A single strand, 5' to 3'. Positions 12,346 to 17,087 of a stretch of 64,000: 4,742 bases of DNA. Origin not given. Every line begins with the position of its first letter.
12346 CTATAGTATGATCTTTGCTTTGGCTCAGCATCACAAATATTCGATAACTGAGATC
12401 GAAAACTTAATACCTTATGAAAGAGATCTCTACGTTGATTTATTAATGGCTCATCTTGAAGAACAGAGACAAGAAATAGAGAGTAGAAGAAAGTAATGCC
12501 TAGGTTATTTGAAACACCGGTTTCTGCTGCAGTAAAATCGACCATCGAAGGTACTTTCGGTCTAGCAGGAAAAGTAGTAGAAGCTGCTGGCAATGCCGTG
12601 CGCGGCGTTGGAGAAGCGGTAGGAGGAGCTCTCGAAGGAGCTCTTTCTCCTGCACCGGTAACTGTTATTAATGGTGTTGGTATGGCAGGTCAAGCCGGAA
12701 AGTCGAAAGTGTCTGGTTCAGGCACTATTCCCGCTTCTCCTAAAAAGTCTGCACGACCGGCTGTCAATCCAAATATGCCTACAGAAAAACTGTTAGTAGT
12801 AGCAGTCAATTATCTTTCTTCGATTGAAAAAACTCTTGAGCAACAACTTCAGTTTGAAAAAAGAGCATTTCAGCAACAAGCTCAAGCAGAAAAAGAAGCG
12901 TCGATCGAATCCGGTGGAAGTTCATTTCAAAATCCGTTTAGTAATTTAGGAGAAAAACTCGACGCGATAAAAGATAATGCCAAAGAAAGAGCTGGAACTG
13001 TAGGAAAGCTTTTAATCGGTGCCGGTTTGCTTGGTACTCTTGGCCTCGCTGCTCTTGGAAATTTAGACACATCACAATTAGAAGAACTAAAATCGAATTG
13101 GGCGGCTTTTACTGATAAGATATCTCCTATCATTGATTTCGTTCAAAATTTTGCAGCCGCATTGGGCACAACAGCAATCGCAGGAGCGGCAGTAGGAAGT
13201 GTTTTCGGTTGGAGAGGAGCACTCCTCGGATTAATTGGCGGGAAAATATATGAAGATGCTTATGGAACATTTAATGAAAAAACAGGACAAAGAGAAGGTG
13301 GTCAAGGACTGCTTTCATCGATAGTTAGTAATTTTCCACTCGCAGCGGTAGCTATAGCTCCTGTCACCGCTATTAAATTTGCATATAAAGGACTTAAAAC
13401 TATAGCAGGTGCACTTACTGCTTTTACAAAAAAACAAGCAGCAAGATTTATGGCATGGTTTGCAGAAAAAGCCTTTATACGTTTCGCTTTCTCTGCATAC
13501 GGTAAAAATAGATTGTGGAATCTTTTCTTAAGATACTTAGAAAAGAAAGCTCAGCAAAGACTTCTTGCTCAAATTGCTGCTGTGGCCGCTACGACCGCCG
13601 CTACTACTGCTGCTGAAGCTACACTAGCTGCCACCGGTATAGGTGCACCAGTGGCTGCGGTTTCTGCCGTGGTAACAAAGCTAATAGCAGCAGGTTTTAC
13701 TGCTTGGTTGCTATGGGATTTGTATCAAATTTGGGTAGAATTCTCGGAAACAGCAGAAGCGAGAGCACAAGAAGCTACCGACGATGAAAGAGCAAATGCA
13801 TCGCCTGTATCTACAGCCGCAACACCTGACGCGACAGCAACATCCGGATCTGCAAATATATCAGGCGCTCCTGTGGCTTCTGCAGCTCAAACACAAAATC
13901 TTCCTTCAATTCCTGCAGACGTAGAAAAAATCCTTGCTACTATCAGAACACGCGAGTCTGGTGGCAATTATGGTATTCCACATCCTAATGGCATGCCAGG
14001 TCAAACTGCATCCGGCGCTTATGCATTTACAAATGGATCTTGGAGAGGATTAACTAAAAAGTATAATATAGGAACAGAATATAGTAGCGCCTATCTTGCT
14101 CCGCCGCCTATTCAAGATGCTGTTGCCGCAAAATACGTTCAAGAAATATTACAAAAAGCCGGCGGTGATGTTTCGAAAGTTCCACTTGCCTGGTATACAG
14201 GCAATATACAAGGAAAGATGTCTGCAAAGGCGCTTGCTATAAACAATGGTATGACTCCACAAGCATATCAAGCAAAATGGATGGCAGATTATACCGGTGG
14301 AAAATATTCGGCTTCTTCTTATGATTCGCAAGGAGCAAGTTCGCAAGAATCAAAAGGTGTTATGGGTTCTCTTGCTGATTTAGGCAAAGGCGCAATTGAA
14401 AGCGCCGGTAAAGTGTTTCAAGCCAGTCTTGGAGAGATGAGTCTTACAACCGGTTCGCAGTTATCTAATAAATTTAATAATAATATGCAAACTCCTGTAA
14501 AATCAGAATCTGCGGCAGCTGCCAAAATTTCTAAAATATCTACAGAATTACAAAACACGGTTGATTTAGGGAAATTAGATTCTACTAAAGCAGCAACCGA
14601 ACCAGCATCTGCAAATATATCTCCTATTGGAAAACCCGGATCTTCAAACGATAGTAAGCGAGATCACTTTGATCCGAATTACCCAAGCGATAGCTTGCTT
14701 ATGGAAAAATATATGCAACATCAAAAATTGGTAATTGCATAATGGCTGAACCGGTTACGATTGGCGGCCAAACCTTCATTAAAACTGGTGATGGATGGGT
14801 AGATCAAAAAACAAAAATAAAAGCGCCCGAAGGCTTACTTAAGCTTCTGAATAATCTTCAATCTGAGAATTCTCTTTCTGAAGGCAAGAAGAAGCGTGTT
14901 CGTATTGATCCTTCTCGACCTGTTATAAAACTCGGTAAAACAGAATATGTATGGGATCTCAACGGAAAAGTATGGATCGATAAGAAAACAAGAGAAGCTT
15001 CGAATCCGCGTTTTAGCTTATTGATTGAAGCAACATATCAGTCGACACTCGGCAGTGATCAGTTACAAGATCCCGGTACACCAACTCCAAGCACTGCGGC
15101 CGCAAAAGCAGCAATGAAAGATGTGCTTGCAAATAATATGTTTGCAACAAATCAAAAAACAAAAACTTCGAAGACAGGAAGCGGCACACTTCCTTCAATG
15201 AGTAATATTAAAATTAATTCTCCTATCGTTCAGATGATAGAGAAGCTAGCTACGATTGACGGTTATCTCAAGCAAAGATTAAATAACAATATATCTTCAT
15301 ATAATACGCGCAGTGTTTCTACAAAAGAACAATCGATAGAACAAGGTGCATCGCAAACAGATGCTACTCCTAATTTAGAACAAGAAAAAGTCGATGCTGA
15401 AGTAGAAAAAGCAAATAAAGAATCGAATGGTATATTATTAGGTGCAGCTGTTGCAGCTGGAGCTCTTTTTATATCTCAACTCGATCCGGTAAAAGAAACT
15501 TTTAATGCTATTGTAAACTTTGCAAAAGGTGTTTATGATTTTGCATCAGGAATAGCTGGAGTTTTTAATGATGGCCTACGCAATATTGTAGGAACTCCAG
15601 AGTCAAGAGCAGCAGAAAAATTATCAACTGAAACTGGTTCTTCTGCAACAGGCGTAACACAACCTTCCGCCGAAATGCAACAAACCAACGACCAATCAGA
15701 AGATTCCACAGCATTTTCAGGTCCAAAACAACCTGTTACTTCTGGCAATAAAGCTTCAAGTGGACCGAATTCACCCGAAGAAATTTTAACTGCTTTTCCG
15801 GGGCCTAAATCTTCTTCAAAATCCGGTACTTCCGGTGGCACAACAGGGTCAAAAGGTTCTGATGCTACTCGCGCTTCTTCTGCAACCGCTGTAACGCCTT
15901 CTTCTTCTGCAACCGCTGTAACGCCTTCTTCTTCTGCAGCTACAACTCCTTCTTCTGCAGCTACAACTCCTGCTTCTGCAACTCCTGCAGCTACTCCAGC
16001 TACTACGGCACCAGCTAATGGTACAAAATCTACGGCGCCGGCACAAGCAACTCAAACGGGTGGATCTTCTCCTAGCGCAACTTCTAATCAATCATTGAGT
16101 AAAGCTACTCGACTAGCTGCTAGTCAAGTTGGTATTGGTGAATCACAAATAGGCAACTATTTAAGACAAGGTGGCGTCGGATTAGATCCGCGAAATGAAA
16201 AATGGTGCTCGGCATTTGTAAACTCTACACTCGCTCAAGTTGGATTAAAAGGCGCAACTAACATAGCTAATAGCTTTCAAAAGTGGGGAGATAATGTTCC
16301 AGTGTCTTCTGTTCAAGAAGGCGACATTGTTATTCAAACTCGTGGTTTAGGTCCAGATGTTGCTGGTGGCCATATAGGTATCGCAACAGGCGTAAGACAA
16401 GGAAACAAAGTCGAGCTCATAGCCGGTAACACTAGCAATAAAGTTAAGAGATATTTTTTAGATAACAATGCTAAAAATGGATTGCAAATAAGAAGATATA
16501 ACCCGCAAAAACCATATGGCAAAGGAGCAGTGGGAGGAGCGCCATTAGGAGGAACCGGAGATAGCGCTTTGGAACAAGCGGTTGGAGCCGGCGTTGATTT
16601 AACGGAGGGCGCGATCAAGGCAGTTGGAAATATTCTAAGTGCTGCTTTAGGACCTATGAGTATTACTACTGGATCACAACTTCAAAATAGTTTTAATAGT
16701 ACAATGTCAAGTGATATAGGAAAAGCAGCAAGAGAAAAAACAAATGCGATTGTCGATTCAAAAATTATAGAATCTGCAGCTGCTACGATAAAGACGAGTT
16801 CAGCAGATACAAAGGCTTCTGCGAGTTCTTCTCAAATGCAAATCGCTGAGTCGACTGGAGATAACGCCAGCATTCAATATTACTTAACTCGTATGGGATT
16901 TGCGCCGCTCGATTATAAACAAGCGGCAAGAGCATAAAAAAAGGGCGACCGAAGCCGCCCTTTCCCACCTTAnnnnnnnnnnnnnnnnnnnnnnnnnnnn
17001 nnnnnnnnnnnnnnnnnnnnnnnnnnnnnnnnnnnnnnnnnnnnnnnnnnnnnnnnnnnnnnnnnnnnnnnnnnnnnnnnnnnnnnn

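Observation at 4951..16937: Cell-wall-piercing enzymes relocated: lysozyme-less gp5 plus a transglycosylase-bearing tape measure and a CHAP peptidase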

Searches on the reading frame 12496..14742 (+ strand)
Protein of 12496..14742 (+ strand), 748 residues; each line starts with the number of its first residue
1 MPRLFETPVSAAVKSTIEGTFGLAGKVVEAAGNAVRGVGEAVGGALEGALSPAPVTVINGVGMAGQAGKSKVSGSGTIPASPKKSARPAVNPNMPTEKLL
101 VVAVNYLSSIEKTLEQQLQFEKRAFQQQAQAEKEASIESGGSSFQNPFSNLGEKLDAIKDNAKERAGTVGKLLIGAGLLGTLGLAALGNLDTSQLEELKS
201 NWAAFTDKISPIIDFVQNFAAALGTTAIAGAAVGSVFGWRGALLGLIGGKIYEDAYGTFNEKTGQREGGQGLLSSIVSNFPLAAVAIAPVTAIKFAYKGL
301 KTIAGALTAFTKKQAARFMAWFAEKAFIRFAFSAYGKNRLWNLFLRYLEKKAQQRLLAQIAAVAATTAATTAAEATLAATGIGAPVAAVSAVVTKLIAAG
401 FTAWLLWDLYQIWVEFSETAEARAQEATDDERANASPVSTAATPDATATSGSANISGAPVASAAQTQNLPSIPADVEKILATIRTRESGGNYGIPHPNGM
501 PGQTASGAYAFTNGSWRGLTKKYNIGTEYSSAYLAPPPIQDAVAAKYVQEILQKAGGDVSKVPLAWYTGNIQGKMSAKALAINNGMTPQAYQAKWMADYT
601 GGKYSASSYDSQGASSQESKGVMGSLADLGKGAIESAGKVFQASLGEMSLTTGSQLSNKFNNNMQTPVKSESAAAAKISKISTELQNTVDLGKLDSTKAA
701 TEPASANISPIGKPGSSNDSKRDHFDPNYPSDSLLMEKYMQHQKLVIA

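Call 4: search_protein_families(library=pfam, proteins=[window:12496-14742:+], max_evalue=0.01)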
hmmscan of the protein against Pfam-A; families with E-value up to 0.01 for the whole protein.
window:12496-14742:+ (748 aa): 0 families

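Call 5: search_protein_families(library=phrogs, proteins=[window:12496-14742:+], max_evalue=0.001)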
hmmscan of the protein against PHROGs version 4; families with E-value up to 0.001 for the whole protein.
window:12496-14742:+ (748 aa): 0 families
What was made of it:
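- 12496..14742 (+): Protein A, 748 aa: scaffold in the tape-measure position carrying a GH23 enzyme. No Pfam or PHROG hit for the scaffold (calls 4, 5).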

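Call 7: search_dna_similar(query=window:12496-14742:+, collection=phages, mode=protein, max_rows=25)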
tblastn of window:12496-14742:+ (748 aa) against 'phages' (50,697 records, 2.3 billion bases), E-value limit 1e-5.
No match.

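Call 12: find_homologous_proteins(query=window:12496-14742:+)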
Query window:12496-14742:+ (748 aa): 148 proteins with E <= 0.001 among 8000 candidates; the best 120 are listed.
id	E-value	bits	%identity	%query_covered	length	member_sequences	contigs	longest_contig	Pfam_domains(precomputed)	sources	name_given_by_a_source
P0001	0.0e+0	1570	98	100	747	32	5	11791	-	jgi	jgi:hypothetical protein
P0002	0.0e+0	1539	96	100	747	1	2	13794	-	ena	-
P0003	0.0e+0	1505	94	100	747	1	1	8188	-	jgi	jgi:hypothetical protein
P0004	4.1e-278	943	66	99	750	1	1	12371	-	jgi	jgi:hypothetical protein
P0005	1.5e-254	865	81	62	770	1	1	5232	-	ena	-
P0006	2.6e-253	861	60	99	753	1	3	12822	-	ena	-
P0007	9.8e-251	852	82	62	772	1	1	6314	-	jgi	jgi:hypothetical protein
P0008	4.0e-249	847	85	59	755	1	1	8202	-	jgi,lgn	jgi:hypothetical protein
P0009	4.8e-249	847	85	59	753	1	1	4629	-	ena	-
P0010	1.4e-248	845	59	100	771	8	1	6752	-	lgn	-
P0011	1.8e-248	845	85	59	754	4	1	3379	-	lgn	-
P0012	2.2e-247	841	84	58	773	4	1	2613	-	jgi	jgi:hypothetical protein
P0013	9.2e-247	839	83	60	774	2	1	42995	-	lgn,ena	-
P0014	2.2e-246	838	83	59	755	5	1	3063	-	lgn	-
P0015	7.9e-246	836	59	99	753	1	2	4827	-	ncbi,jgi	jgi:hypothetical protein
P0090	5.9e-123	430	39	96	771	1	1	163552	PF06737.20,PF01464.26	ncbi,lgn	-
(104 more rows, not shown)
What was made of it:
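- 12496..14742 (+): More than 140 homologues of about 750 aa (call 12).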

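Call 16: search_protein_families(library=ncbifam, proteins=[window:12496-14742:+], max_evalue=0.1)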
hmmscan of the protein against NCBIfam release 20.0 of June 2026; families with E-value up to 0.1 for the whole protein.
window:12496-14742:+ (748 aa): 0 families

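Call 36: find_encoding_contigs(protein=P0090, flank=10000, max_places=2)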
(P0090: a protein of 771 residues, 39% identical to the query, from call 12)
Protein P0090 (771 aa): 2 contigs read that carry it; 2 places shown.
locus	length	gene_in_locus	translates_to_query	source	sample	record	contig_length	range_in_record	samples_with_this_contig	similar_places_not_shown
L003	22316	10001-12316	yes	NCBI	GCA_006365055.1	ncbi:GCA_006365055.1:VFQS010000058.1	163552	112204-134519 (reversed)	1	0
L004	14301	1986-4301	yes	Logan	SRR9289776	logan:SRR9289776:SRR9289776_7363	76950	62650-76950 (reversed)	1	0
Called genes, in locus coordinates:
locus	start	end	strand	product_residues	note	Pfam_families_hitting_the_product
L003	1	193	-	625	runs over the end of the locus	PF21379:Gp6-like_1st, PF21871:Gp6_C-III (weak)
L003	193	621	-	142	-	PF04965:GPW_gp25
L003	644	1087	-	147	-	-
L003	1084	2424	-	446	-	-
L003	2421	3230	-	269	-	PF06714:Gp5_OB (weak)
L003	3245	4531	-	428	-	-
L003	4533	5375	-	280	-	PF11246:Phage_gp53 (weak)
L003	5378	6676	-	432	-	-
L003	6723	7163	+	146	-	PF08722:Tn7_TnsA-like_N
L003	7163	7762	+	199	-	PF26869:Phage_T4_gp2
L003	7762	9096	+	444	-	-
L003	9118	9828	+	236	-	PF12322:T4_baseplate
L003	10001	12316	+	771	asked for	PF01464:SLT (weak), PF06737:Transglycosylas (weak)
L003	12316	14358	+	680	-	PF05257:CHAP (weak)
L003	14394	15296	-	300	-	PF08804:gp32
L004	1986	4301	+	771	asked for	PF01464:SLT (weak), PF06737:Transglycosylas (weak)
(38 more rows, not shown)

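Call 45: predict_structure(alignment_id=A3)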
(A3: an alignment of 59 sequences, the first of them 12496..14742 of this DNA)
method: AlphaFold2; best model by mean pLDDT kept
length: 748 residues; sequences in the alignment: 59
mean_pLDDT: 43.7   pTM: 0.31
mean pLDDT of the five models: 43.7, 43.5, 41.3, 37.5, 35.1
residues with pLDDT >= 90: 18; 70-90: 94; 50-70: 104; < 50: 532
segments of 3 or more residues with pLDDT < 50: 1-93, 96-100, 102-319, 331-337, 366-383, 427-458, 499-502, 602-737, 739-748
pLDDT, mean of each block of 10 residues (from residue 1): 26 24 24 23 25 23 26 28 34 48 41 41 43 39 31 32 27 26 31 40 39 38 31 31 34 32 30 24 23 28 33 42 51 51 66 54 47 38 47 55 58 61 50 32 27 38 70 82 76 57 65 87 89 83 92 88 85 76 76 79 35 27 27 26 23 27 27 34 36 29 28 27 39 46 41
secondary structure, 60 per line:
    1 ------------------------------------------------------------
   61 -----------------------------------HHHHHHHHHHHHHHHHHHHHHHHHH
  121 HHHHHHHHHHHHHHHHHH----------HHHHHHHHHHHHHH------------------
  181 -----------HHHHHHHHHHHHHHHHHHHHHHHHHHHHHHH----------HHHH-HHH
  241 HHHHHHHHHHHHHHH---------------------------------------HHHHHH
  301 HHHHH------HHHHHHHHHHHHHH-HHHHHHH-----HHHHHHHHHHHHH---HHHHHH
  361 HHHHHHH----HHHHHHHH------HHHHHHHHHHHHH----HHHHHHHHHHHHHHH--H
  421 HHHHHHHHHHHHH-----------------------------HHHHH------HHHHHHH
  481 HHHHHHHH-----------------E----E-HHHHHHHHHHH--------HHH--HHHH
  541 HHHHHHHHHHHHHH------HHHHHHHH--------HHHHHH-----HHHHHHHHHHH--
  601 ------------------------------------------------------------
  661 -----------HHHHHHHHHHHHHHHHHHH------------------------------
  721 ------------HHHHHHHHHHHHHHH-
elements in order (helices of 4 or more, strands of 3 or more residues): H96-138 H149-162 H192-222 H233-236 H238-255 H295-305 H312-325 H327-333 H339-351 H355-367 H372-379 H386-398 H403-417 H420-433 H463-467 H474-488 H513-523 H537-554 H561-568 H577-582 H588-598 H672-690 H733-747
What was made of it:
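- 12997..13716 (+): Protein A residues 168-407: four hydrophobic, Gly/Ala/Leu-rich, membrane-segment-like stretches. The model predicts helices here at low confidence (call 45).
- On GH23 / SLT-Rpf lysozyme-like domain (protein A, residues 470-600): The model has pLDDT 70-92 over residues 460-600 (call 45).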

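Call 49: fold_search(model_id=the predicted structure, library=pdb)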
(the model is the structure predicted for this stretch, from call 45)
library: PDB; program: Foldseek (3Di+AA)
matches with E <= 10: 34; with E <= 0.001: 0
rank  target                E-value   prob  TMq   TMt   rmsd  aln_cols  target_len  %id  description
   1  3bkh                  9.4e-03  1.00  0.15  0.36   6.1       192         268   16  Crystal structure of the bacteriophage phiKZ lytic transglycosylase, gp144 (released 2008-01-08)
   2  6fc4                  9.5e-02  1.00  0.12  0.15   5.7       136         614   10  The X-ray Structure of Lytic Transglycosylase Slt inactive mutant E503Q from Pseudomonas aeruginosa (released 2018-04-18)
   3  3w6e_A                1.3e-01  0.91  0.12  0.45   9.1       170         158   14  Crystal structure of catalytic domain of chitinase from Ralstonia sp. A-471 (E162Q) (released 2013-05-15)
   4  5ohu                  1.6e-01  0.99  0.13  0.15   6.6       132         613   14  The X-ray Structure of Lytic Transglycosylase Slt from Pseudomonas aeruginosa (released 2018-04-18)
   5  1sly                  1.7e-01  0.97  0.13  0.15   8.4       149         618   20  COMPLEX OF THE 70-KDA SOLUBLE LYTIC TRANSGLYCOSYLASE WITH BULGECIN A (released 1996-08-17)
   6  3w6e_D                2.9e-01  0.77  0.12  0.45   8.5       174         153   14  Crystal structure of catalytic domain of chitinase from Ralstonia sp. A-471 (E162Q) (released 2013-05-15)
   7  6fcq                  3.4e-01  0.98  0.13  0.16   5.9       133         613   16  The X-ray Structure of Lytic Transglycosylase Slt inactive mutant E503Q from Pseudomonas aeruginosa in complex with Bulg (released 2018-04-18)
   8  3w6e_B                3.6e-01  0.91  0.12  0.48   5.4       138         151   15  Crystal structure of catalytic domain of chitinase from Ralstonia sp. A-471 (E162Q) (released 2013-05-15)
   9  3w6f_A                3.6e-01  0.82  0.12  0.48   8.1       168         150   14  Crystal structure of catalytic domain of chitinase from Ralstonia sp. A-471 (E162Q) in complex with disaccharide (released 2013-05-15)
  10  1qte                  4.8e-01  0.82  0.11  0.13   8.2       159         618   21  CRYSTAL STRUCTURE OF THE 70 KDA SOLUBLE LYTIC TRANSGLYCOSYLASE SLT70 FROM ESCHERICHIA COLI AT 1.90 A RESOLUTION IN COMPL (released 1999-08-31)
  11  3w6c_A                5.3e-01  0.80  0.13  0.51   8.5       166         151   14  Crystal structure of catalytic domain of chitinase from Ralstonia sp. A-471 in complex with disaccharide (released 2013-05-15)
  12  6cfc                  6.5e-01  0.93  0.12  0.18   7.4       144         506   12  Crystal structure of soluble lytic transglycosylase Cj0843 of Campylobacter jejuni in complex with Bulgecin A (released 2018-05-30)
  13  8gf0                  6.8e-01  0.97  0.14  0.19   6.4       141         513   13  Crystal structure of soluble lytic transglycosylase Cj0843 of Campylobacter jejuni in complex with LV8044 inhibitor (released 2023-05-24)
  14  8gfc                  8.7e-01  0.93  0.13  0.19   7.0       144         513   14  Crystal structure of soluble lytic transglycosylase Cj0843 of Campylobacter jejuni in complex with Fv17b inhibitor (released 2023-05-24)
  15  5o1j_A                8.7e-01  0.87  0.13  0.16   6.8       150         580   14  Lytic transglycosylase in action (released 2018-03-14)
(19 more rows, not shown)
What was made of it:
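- On GH23 / SLT-Rpf lysozyme-like domain (protein A, residues 470-600): Individual E-values are weak, the best being 9e-3 (call 49).
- Checked: The AlphaFold model of residues 460-600 has pLDDT 70-92 (call 45), and its Foldseek matches against the PDB are almost all GH23 enzymes (call 49).
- The T7 core protein gp16 is among the fold matches of A (call 49).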

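Call 51: fold_search(model_id=the predicted structure, library=viral)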
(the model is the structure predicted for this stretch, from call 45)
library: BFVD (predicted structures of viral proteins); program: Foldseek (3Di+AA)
matches with E <= 10: 74; with E <= 0.001: 1
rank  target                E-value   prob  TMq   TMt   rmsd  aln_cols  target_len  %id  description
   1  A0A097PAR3            9.5e-04  0.99  0.14  0.14  34.1       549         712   14  Lysozyme-like domain vision structural protein [Delftia phage RG-2014]
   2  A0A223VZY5            1.5e-03  0.90  0.14  0.12  37.9       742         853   10  Baseplate hub + tail lysozyme [Agrobacterium phage Atu_ph04]
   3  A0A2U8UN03            2.4e-03  1.00  0.14  0.23   8.1       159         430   24  Minor tail protein [Streptomyces phage FlowerPower]
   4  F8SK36                3.7e-03  1.00  0.15  0.37   6.2       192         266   18  Uncharacterized protein 163 [Pseudomonas phage PhiPA3]
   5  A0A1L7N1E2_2          6.4e-03  0.98  0.15  0.10  31.8       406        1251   17  DUF5675 domain-containing protein [Ralstonia phage RP31]
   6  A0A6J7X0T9            1.7e-02  1.00  0.14  0.44  27.4       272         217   17  Uncharacterized protein [uncultured Caudovirales phage]
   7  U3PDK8                2.0e-02  0.97  0.12  0.07  17.6       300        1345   17  Internal virion protein [Burkholderia phage JG068]
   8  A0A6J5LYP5            3.3e-02  0.97  0.14  0.09  20.2       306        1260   14  Transglycosylase SLT domain-containing protein [uncultured Caudovirales phage]
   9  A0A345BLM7            3.6e-02  1.00  0.13  0.36   5.9       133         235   20  Putative endolysin [Erwinia phage Wellington]
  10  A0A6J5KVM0            3.6e-02  0.84  0.13  0.17  27.9       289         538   14  PolyPPase_VTC_like domain containing protein [uncultured Caudovirales phage]
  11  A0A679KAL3            4.4e-02  0.69  0.14  0.14  35.5       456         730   12  (no name in the UniProt tables at hand)
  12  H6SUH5                4.4e-02  0.13  0.08  0.10  33.3       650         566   14  Uncharacterized protein [Campylobacter virus IBB35]
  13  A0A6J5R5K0            7.9e-02  1.00  0.15  0.17  10.3       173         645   21  LT_GEWL domain containing protein [uncultured Caudovirales phage]
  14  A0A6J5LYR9            8.7e-02  0.87  0.13  0.11  24.6       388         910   15  LT_GEWL domain containing protein [uncultured Caudovirales phage]
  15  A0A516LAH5            1.1e-01  0.95  0.12  0.44   7.6       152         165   13  (no name in the UniProt tables at hand)
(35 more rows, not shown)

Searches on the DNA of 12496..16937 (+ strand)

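Call 6: search_dna_similar(query=window:12496-16937:+, collection=phages, mode=near, max_rows=20)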
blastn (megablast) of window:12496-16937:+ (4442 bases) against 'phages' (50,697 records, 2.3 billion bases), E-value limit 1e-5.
No match.
